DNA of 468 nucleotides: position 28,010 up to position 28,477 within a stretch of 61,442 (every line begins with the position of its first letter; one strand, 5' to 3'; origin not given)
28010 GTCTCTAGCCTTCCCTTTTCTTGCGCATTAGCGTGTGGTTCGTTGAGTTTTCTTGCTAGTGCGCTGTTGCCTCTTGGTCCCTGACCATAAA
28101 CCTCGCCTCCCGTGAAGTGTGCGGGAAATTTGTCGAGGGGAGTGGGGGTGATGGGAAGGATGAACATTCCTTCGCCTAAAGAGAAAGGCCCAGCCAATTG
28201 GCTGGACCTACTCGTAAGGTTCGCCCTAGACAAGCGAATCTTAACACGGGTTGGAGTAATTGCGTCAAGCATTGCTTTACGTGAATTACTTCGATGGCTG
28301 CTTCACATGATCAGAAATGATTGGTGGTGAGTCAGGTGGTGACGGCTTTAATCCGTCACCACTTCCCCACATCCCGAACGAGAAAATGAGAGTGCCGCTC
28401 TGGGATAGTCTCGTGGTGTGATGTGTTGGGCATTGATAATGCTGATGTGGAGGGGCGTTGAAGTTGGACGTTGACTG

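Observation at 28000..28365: Third, diverged copy of the small-ORF/antisense module: hairpin sequence replaced but palindrome, T-run and antisense -10 all preserved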

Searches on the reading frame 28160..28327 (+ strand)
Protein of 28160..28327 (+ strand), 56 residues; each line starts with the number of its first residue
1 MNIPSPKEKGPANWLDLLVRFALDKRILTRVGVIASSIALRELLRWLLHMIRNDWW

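Call 12: find_homologous_proteins(query=A2, max_evalue=0.01)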
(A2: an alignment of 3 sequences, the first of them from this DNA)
Query A2 (3 sequences) (56 aa, profile of the alignment): 5 proteins with E <= 0.01 among 25 candidates.
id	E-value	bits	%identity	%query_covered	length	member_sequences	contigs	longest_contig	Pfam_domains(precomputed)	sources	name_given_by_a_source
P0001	2.4e-28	116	68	95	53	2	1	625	-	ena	-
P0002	5.4e-24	102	91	95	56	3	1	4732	-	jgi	-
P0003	2.3e-23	100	91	95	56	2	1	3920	-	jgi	-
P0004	8.6e-22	95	83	95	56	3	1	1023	-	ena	-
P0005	8.8e-19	85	77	95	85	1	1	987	-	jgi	-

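Call 13: search_protein_families(library=pfam, proteins=[window:28160-28327:+], max_evalue=1)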
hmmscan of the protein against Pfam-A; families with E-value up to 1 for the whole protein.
seq(56 aa): 0 families

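Call 15: find_encoding_contigs(protein=P0002, flank=5000)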
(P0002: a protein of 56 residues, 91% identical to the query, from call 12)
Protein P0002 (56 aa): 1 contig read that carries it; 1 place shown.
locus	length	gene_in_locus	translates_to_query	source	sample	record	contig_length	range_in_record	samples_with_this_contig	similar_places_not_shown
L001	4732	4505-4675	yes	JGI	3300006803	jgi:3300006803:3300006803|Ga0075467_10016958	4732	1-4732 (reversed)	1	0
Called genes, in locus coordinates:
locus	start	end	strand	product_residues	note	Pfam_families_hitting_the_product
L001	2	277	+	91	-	?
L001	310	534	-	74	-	-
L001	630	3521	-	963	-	PF13091:PLDc_2, PF09565:RE_NgoFVII (weak), PF00270:DEAD, PF04851:ResIII, PF18766:SWI2_SNF2, PF00271:Helicase_C, PF26350:DUF8090, PF11907:DUF3427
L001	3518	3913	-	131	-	PF00293:NUDIX, PF14815:NUDIX_4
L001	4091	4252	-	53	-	-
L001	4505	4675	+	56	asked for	-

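Call 16: find_encoding_contigs(protein=P0001, flank=5000)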
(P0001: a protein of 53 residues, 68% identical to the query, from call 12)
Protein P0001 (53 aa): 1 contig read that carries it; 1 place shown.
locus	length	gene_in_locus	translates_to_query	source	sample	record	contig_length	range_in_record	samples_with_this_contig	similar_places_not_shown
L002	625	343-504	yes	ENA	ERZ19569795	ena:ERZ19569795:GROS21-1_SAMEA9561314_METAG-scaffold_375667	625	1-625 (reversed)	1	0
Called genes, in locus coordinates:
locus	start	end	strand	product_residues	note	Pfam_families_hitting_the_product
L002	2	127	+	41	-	?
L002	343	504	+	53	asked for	-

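Call 17: find_encoding_contigs(protein=P0003, flank=5000)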
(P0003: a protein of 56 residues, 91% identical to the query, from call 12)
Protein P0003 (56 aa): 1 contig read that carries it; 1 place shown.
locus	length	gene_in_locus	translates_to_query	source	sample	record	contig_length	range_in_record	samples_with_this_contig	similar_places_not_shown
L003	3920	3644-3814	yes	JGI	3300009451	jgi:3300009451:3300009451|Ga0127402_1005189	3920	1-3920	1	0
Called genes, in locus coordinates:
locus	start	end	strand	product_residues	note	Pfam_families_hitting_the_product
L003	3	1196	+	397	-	?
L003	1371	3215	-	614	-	PF22614:Slo-like_RCK (weak), PF06241:Castor_Poll_mid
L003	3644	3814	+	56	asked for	-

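Call 18: find_encoding_contigs(protein=P0004, flank=5000)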
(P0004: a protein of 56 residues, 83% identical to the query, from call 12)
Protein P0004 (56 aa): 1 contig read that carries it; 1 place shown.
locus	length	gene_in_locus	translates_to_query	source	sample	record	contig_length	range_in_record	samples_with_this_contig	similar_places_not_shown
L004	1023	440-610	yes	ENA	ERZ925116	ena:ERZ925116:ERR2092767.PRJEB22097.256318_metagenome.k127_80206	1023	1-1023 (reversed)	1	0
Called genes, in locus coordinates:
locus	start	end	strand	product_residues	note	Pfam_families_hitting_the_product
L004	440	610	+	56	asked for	-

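Call 19: find_encoding_contigs(protein=P0005, flank=5000)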
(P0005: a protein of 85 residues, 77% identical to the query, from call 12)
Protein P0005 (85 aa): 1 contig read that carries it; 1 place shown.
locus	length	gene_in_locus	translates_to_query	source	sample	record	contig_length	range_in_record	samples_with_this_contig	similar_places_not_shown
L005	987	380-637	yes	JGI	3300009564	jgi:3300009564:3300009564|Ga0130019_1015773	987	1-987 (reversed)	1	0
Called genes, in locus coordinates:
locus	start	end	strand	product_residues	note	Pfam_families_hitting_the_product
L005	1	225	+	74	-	?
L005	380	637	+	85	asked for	-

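Call 22: find_related_loci(query=A3, collection=genome_contigs, flank=3000)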
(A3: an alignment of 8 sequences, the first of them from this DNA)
Query A3 (56 aa) in genome_contigs; peptide patterns used: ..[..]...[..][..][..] (x = any residue, [..] = any of these).
31 stretches matched a pattern; 9 encode a relative of the query (tblastn E <= 1e-3); 9 distinct loci.
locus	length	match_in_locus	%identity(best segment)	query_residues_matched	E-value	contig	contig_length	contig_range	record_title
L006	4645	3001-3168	89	1-56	5e-30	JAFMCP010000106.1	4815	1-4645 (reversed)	MAG: Candidatus Nanopelagicales bacterium isolate CPBay_Spr15L08_96 NODE_11078_length_4815_cov_17.071008, whole genome s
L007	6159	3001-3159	91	1-53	2e-28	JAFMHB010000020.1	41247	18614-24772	MAG: Candidatus Nanopelagicales bacterium isolate DEBay_Spr20G08_27 NODE_636_length_41247_cov_18.9329, whole genome shot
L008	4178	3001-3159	91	1-53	1e-27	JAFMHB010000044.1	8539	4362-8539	MAG: Candidatus Nanopelagicales bacterium isolate DEBay_Spr20G08_27 NODE_6615_length_8539_cov_16.2003, whole genome shot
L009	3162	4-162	83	1-53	2e-26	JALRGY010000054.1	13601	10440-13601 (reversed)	MAG: Candidatus Nanopelagicales bacterium isolate MLJ.2 NODE_54_length_13601_cov_2.982919, whole genome shotgun sequence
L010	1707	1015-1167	71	4-54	9e-21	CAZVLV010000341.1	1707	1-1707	MAG TPA_asm: uncultured Aquiluna sp. isolate SRP318679_co1_76 genome assembly, contig: NODE_94258_length_1707_cov_4.3940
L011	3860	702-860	45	1-53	1e-10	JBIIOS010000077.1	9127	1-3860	MAG: Candidatus Nanopelagicales bacterium isolate ME2002-11-07_3300042865_group1_bin129 Rohwer_bin361_scaffold_8575_c1,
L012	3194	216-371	46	1-52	1e-9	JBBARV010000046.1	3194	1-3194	MAG: Candidatus Nanopelagicales bacterium isolate EUL_228 ctg46-EUL_228, whole genome shotgun sequence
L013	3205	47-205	45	1-53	9e-9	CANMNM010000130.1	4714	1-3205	MAG: Actinobacteria bacterium isolate ZE-3nov15-100 genome assembly, contig: ZE-3nov15-C32846, whole genome shotgun sequ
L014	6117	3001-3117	44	13-50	1e-4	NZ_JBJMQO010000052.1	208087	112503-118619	MAG: Archangium sp. isolate H3_16_all_fractions_metab_conc_11_70_0 k255_3055004, whole genome shotgun sequence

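Call 23: find_related_loci(query=A3, collection=metagenome_contigs, flank=1500)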
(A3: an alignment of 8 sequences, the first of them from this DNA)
Query A3 (56 aa) in metagenome_contigs; peptide patterns used: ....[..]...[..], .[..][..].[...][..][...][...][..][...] (x = any residue, [..] = any of these).
301 stretches matched a pattern; 30 encode a relative of the query (tblastn E <= 1e-3); 30 distinct loci.
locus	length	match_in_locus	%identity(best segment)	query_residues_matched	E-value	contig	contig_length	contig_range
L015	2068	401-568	95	1-56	1e-31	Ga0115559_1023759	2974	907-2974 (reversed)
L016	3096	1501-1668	95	1-56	1e-31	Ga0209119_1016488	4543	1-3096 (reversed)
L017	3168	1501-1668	95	1-56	1e-31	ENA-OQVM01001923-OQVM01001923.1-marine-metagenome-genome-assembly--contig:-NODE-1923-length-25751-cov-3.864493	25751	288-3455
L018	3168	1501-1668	95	1-56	1e-31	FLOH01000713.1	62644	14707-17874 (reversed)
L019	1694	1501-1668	95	1-56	2e-31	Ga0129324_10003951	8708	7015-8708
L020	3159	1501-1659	94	1-53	2e-29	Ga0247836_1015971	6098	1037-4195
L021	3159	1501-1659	94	1-53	2e-29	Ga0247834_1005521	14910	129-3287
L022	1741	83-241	94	1-53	3e-29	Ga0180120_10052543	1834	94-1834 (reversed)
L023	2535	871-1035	89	1-55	4e-28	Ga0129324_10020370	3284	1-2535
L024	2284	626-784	91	1-53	5e-28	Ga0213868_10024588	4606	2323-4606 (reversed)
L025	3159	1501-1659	91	1-53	5e-28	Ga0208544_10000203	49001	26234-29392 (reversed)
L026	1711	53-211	91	1-53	5e-28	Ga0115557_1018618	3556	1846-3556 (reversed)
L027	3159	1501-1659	91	1-53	6e-28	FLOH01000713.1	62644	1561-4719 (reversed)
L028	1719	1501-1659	91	1-53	2e-27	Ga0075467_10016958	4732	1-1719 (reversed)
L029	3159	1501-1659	91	1-53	2e-27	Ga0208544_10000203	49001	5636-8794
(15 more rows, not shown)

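Call 40: search_protein_families(library=padloc, proteins=[window:28160-28327:+], max_evalue=1)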
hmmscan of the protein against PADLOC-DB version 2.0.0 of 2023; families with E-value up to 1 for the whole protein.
seq(56 aa): 0 families

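Call 41: search_protein_families(library=ncbifam, proteins=[window:28160-28327:+], max_evalue=1)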
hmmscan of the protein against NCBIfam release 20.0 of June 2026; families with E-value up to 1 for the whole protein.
seq(56 aa): 0 families

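Call 51: search_protein_representatives(alignment_id=A5)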
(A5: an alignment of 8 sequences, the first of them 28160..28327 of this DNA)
Query: 8 sequences, 53 profile positions. Proteins with E-value up to 0.001 (for the whole library): 15; up to 1e-10: 8; up to 1e-30: 0. The best 15 are listed.
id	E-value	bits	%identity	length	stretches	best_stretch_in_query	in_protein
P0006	8.7e-29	115.5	-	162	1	1-53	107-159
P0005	2.1e-27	111.0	-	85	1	1-53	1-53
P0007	4.0e-25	103.7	-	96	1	1-53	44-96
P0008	6.5e-21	90.2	-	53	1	1-52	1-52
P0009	1.1e-20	89.5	-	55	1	3-52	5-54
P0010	3.1e-16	75.3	-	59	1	1-38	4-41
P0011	5.1e-15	71.4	-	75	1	1-42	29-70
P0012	1.0e-11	60.8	-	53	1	1-53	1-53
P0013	2.2e-10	56.5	-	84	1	1-52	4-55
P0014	1.4e-08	50.8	-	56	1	1-52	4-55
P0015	1.3e-06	44.5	-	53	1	1-51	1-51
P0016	4.0e-06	42.9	-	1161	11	11-40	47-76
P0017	2.4e-05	40.4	-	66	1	1-37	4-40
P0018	1.8e-04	37.6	-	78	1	5-52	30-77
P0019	1.8e-04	37.6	-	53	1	6-52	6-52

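Call 54: find_homologous_proteins(query=A6, max_evalue=0.01)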
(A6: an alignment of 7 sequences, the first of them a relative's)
Query A6 (7 sequences) (53 aa, profile of the alignment): 18 proteins with E <= 0.01 among 740 candidates.
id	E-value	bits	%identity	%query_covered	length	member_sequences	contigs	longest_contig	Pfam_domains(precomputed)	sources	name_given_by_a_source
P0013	1.2e-28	117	67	98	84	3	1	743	-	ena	-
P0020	1.2e-28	117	67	98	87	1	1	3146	-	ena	-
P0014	2.9e-28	115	67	98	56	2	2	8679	-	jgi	jgi:hypothetical protein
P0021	1.1e-27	114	62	98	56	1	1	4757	-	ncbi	-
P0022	1.7e-27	113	62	98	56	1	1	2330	-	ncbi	-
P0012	7.0e-25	105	100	100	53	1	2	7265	-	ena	-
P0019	8.3e-24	101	42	100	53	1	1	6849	-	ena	-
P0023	8.8e-24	101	82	92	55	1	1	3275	-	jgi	-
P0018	1.1e-23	101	40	89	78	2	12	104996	-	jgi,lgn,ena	jgi:hypothetical protein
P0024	1.3e-23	101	62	98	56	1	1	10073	-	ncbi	-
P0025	1.8e-23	100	76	92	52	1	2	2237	-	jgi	-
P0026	7.7e-23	98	65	87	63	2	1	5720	-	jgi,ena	-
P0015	3.5e-20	90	36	85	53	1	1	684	-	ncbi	-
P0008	4.9e-20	89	46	98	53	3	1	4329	-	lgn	-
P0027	2.8e-18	84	42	100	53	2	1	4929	-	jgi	jgi:hypothetical protein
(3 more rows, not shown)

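Call 55: find_encoding_contigs(protein=P0018, flank=3000, max_places=4)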
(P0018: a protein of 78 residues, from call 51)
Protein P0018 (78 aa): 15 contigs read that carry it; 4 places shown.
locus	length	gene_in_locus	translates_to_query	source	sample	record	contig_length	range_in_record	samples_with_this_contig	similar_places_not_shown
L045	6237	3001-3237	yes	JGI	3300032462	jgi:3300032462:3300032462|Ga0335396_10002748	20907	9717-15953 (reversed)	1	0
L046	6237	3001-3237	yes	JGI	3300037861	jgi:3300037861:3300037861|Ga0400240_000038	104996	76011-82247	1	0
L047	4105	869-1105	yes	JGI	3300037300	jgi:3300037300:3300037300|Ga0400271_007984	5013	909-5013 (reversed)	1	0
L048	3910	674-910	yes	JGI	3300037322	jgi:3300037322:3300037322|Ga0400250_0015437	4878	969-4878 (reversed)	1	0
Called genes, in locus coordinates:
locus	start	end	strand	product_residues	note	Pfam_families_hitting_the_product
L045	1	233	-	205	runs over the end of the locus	PF00574:CLP_protease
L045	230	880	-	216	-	PF00574:CLP_protease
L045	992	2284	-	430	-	PF05697:Trigger_N, PF00254:FKBP_C (weak), PF05698:Trigger_C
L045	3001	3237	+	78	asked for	-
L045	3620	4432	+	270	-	PF09407:AbiEi_1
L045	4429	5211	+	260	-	PF08843:AbiEii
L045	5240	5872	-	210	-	PF07081:DUF1349, PF17851:GH43_C2 (weak)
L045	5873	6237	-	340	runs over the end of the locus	PF02275:CBAH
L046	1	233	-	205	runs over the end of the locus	PF00574:CLP_protease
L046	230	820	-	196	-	PF00574:CLP_protease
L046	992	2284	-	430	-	PF05697:Trigger_N, PF00254:FKBP_C (weak), PF05698:Trigger_C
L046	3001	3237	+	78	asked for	-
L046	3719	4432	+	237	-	PF09407:AbiEi_1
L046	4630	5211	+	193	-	PF08843:AbiEii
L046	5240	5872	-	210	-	PF07081:DUF1349, PF17851:GH43_C2 (weak)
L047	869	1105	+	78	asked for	-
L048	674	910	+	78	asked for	-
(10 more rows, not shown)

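Call 56: find_encoding_contigs(protein=P0014, flank=3000, max_places=3)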
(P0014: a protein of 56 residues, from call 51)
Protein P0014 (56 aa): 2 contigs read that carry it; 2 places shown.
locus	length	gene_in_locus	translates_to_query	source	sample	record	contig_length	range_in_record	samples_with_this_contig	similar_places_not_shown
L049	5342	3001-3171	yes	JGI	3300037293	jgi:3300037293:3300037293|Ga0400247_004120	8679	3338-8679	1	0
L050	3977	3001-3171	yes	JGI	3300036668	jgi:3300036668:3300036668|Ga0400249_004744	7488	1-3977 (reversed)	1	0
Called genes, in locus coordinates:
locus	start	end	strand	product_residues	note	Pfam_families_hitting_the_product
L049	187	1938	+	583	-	PF12680:SnoaL_2 (faint), PF13434:Lys_Orn_oxgnase (faint), PF07992:Pyr_redox_2, PF13738:Pyr_redox_3, PF00743:FMO-like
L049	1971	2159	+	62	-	-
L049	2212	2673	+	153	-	PF13302:Acetyltransf_3 (weak)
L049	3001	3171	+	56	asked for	-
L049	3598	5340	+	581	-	?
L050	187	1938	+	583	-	PF12680:SnoaL_2 (faint), PF13434:Lys_Orn_oxgnase (faint), PF07992:Pyr_redox_2, PF13738:Pyr_redox_3, PF00743:FMO-like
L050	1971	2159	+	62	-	-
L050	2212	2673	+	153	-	PF13302:Acetyltransf_3 (weak)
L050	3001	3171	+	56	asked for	-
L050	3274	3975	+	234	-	?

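Call 57: find_encoding_contigs(protein=P0012, flank=3000, max_places=3)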
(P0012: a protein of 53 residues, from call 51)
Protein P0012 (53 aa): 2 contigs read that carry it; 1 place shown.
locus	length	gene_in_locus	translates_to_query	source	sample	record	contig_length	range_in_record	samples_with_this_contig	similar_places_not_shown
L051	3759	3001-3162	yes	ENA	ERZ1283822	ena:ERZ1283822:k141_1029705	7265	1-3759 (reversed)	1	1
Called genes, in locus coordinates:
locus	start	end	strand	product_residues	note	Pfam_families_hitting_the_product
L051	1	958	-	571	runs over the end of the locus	PF01443:Viral_helicase1 (faint), PF13086:AAA_11 (weak), PF13245:AAA_19 (weak), PF13604:AAA_30, PF13087:AAA_12, PF13538:UvrD_C_2 (faint)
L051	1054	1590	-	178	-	-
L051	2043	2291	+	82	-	PF02604:PhdYeFM_antitox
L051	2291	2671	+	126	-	PF01850:PIN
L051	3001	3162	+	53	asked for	-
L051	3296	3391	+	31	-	-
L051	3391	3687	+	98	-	-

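Call 58: find_encoding_contigs(protein=P0019, flank=3000, max_places=3)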
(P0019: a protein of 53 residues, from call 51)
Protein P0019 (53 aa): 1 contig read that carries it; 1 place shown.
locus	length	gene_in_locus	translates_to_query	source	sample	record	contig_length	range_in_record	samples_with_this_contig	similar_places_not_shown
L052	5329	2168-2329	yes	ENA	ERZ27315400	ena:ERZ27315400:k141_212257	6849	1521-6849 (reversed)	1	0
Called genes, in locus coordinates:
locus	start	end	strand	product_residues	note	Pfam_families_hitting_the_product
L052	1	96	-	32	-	?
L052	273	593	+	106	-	-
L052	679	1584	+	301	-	PF13391:HNH_2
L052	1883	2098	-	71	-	-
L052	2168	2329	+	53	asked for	-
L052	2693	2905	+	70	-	-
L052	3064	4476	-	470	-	PF27146:Y4jL_N (weak), PF07929:PRiA4_ORF3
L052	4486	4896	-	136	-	PF07553:Lipoprotein_Ltp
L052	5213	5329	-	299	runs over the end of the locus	PF00126:HTH_1, PF03466:LysR_substrate, PF13531:SBP_bac_11 (weak)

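Call 68: find_encoding_contigs(protein=P0024, flank=4000, max_places=2)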
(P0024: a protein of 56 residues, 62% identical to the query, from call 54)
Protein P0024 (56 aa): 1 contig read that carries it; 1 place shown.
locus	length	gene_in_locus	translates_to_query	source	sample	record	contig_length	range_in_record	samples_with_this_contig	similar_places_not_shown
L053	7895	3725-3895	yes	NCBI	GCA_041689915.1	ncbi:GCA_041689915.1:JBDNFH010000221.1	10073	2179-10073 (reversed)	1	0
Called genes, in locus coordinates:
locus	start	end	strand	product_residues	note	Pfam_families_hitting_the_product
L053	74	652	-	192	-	-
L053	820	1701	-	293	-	PF07751:Abi_2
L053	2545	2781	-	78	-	-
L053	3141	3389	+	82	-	-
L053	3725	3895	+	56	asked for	-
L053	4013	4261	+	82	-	-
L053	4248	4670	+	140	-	PF01850:PIN (weak)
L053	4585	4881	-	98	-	-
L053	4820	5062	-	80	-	-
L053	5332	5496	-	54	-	-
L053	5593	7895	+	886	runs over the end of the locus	PF17990:LodA_N, PF18417:LodA_C, PF08450:SGL (faint), PF24684:Vgb_lyase (weak), PF01436:NHL (faint)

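Call 69: find_encoding_contigs(protein=P0008, flank=3000, max_places=2)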
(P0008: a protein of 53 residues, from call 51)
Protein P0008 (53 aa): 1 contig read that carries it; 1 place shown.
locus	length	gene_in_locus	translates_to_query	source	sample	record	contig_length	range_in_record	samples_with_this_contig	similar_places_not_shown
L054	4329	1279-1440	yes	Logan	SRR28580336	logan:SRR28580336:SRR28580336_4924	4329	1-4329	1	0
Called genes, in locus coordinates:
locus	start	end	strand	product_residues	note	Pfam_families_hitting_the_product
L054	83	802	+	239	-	PF23023:Anti-Pycsar_Apyc1 (weak), PF00753:Lactamase_B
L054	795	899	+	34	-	-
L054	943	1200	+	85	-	-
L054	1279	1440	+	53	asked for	-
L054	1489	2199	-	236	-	PF03306:AAL_decarboxy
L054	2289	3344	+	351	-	PF01436:NHL (faint), PF07995:GSDH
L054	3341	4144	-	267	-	PF00730:HhH-GPD, PF00633:HHH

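Call 79: predict_structure(alignment_id=A8)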
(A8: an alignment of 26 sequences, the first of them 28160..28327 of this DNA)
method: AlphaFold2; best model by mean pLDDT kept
length: 56 residues; sequences in the alignment: 26
mean_pLDDT: 76.8   pTM: 0.36
mean pLDDT of the five models: 76.8, 75.9, 75.1, 74.4, 74.1
residues with pLDDT >= 90: 17; 70-90: 19; 50-70: 19; < 50: 1
segments of 3 or more residues with pLDDT < 50: none
pLDDT, mean of each block of 10 residues (from residue 1): 56 69 75 90 93 79
secondary structure, 60 per line:
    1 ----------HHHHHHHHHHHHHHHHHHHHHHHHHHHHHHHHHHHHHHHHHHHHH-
elements in order: H11-55

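Call 97: search_solved_structures(query=A8, max_evalue=1)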
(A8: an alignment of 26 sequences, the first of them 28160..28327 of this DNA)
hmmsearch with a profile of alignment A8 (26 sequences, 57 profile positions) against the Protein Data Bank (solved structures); distinct sequences matched with E-value up to 1: 1.
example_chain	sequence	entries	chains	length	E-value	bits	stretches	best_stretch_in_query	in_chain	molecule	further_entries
2kdr_X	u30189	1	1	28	0.87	12.9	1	32-53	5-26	Non-structural protein 4B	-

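Call 98: search_protein_families(library=phrogs, proteins=[window:28160-28327:+], max_evalue=1)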
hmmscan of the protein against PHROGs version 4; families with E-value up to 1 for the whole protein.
seq(56 aa): 0 families

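Call 101: find_related_loci(query=A8, collection=viral_contigs, flank=3000)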
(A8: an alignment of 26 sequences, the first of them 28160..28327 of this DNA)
Query A8 (56 aa) in viral_contigs; peptide patterns used: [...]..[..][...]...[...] (x = any residue, [..] = any of these).
24 stretches matched a pattern, but none encodes a relative of the query by tblastn (E <= 1e-3).
